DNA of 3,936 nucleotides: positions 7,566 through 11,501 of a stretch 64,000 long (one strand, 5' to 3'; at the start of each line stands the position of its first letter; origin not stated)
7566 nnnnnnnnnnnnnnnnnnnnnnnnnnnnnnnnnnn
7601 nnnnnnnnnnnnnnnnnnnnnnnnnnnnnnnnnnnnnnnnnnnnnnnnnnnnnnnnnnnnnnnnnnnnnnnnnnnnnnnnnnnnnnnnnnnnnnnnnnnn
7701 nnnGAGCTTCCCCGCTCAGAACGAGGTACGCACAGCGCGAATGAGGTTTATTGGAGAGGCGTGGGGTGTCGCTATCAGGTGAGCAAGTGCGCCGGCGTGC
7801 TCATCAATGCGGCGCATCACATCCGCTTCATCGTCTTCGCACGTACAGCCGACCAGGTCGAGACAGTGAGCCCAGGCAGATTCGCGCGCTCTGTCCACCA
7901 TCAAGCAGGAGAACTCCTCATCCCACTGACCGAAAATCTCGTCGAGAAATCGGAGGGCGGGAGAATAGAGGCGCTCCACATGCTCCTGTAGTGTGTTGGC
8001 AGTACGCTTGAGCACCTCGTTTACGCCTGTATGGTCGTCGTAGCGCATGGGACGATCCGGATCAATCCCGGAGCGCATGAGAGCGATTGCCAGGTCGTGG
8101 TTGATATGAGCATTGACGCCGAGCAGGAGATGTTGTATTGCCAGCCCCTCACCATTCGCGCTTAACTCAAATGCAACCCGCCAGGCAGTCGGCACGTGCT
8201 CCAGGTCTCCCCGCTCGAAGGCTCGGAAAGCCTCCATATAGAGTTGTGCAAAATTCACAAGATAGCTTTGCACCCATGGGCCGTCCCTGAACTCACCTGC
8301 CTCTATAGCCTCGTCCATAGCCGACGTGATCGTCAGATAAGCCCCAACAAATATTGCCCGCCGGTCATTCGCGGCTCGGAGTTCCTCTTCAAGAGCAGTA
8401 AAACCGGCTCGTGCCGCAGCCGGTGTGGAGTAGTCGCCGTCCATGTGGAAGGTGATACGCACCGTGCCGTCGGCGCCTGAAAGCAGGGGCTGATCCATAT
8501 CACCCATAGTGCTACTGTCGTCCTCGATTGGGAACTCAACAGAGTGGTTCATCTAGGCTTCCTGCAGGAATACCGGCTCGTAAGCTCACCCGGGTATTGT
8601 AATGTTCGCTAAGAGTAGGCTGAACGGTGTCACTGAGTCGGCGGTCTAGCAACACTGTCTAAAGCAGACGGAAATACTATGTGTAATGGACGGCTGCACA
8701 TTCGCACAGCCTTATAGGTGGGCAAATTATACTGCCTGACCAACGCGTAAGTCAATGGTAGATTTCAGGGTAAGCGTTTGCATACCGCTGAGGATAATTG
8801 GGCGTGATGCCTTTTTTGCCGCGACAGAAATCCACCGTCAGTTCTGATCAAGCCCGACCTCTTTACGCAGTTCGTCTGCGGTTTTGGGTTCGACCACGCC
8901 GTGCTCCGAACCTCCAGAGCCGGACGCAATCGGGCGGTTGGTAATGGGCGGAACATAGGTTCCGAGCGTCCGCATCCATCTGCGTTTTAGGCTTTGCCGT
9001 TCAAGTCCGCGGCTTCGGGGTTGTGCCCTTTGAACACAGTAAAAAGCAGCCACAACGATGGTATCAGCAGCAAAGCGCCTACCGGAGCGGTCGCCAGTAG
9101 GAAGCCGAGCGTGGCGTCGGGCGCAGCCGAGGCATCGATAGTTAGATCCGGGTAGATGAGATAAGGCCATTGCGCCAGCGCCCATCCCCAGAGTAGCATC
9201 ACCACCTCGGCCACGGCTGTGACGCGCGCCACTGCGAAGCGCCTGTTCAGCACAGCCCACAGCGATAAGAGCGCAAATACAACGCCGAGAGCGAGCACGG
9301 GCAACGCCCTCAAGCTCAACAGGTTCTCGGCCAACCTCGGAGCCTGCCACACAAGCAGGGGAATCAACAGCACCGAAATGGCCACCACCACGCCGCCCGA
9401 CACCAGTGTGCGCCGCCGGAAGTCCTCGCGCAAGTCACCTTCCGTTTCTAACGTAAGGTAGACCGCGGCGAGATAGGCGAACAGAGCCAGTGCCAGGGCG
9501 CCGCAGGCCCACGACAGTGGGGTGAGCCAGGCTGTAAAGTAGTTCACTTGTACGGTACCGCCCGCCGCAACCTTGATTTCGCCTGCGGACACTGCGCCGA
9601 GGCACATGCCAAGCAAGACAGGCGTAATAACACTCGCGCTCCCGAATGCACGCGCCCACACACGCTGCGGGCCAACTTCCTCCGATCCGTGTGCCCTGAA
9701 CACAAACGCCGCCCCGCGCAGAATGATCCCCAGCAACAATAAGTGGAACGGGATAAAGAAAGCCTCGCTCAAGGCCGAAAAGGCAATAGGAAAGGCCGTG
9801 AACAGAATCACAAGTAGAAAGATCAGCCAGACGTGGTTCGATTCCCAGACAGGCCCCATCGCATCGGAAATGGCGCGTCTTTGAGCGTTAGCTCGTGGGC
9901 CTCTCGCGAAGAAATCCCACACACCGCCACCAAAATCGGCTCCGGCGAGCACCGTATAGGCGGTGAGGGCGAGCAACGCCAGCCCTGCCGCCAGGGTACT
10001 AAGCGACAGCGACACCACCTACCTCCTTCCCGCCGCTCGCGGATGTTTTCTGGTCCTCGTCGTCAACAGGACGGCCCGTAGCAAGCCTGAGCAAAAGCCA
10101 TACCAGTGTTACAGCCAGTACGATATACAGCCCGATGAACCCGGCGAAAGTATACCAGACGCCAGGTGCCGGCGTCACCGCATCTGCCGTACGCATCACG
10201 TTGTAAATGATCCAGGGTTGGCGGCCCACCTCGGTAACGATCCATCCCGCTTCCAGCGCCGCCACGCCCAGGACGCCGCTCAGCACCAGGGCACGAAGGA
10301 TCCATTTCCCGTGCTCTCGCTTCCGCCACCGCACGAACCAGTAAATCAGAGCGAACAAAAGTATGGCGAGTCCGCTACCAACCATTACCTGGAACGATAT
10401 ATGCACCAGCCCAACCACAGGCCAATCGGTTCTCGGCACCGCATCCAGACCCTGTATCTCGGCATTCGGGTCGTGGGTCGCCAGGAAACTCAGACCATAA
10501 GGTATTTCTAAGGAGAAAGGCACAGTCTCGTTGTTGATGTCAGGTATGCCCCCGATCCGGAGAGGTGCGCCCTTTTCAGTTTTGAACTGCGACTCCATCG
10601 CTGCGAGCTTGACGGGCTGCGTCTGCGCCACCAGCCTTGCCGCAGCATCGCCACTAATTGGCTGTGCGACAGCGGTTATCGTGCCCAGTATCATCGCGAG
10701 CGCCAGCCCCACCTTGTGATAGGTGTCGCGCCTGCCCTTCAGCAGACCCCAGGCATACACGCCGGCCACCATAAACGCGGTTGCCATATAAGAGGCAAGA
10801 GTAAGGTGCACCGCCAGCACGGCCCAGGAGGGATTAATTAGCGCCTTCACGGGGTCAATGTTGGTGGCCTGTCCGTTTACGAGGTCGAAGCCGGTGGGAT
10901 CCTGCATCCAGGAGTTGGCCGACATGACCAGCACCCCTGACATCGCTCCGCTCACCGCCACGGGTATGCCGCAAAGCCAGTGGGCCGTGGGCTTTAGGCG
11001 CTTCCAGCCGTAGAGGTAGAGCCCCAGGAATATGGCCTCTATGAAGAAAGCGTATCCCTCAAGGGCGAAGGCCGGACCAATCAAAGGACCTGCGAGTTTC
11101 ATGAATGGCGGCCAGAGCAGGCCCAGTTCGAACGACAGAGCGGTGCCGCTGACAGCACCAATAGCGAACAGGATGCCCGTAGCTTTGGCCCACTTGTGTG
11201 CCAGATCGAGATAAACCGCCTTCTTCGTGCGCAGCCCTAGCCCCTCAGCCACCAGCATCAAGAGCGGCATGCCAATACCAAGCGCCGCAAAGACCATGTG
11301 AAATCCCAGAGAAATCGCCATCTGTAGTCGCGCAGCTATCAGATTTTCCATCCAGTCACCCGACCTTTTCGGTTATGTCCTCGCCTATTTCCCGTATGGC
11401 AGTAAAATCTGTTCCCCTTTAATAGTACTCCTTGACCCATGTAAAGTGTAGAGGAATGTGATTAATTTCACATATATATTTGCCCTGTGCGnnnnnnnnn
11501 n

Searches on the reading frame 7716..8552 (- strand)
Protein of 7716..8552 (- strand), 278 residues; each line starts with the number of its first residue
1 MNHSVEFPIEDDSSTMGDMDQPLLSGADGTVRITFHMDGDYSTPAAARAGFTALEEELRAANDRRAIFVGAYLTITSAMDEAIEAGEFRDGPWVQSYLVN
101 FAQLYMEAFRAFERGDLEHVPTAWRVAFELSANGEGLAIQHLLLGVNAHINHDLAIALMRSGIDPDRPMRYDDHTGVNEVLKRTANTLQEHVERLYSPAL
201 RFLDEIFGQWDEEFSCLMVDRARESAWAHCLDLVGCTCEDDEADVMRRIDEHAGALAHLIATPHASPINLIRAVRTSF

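Call 29: search_protein_families(library=pfam, proteins=[window:7716-8552:-], max_evalue=0.001)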
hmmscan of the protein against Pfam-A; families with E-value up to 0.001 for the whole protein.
window:7716-8552:- (278 aa): 1 family
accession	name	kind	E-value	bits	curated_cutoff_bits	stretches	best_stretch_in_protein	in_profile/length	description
PF19458.4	DUF5995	-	1e-56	192.2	27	1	52-263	9-225/225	Family of unknown function (DUF5995)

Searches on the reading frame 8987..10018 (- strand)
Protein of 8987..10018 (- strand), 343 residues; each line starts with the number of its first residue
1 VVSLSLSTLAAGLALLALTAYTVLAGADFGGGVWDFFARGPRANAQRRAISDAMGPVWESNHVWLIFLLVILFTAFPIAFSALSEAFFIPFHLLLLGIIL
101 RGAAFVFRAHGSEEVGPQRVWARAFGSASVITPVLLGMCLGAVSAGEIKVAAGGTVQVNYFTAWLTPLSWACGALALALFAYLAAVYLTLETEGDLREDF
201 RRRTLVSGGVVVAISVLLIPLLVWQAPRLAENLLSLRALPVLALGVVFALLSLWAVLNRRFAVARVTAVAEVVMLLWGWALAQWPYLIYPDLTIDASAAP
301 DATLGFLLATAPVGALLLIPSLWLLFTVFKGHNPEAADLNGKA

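Call 29: search_protein_families(library=pfam, proteins=[window:8987-10018:-], max_evalue=0.001)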
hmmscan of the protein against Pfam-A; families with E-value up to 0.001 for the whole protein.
window:8987-10018:- (343 aa): 1 family
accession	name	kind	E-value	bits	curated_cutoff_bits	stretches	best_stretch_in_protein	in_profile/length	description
PF02322.20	Cyt_bd_oxida_II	-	3.6e-69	233.9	35.6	1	7-329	2-302/302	Cytochrome bd terminal oxidase subunit II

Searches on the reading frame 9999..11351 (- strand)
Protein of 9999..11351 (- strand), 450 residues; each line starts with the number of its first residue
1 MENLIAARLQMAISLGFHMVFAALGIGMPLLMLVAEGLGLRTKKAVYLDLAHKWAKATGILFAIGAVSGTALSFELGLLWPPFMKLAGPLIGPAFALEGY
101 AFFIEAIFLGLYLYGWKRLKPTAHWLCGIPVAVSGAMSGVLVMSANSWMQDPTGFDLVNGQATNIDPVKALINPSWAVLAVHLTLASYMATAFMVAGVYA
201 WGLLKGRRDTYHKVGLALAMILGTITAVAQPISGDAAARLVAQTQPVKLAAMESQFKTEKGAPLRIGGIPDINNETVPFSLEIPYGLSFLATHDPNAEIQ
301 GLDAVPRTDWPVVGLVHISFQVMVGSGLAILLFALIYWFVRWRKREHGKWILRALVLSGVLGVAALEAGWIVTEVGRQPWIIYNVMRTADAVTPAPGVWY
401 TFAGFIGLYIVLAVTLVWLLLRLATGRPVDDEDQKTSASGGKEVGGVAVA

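Call 29: search_protein_families(library=pfam, proteins=[window:9999-11351:-], max_evalue=0.001)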
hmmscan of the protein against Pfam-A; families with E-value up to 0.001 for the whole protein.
window:9999-11351:- (450 aa): 1 family
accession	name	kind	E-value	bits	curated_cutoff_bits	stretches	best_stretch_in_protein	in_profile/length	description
PF01654.22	Cyt_bd_oxida_I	-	1.1e-145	485.9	26.2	1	7-426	2-416/418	Cytochrome bd terminal oxidase subunit I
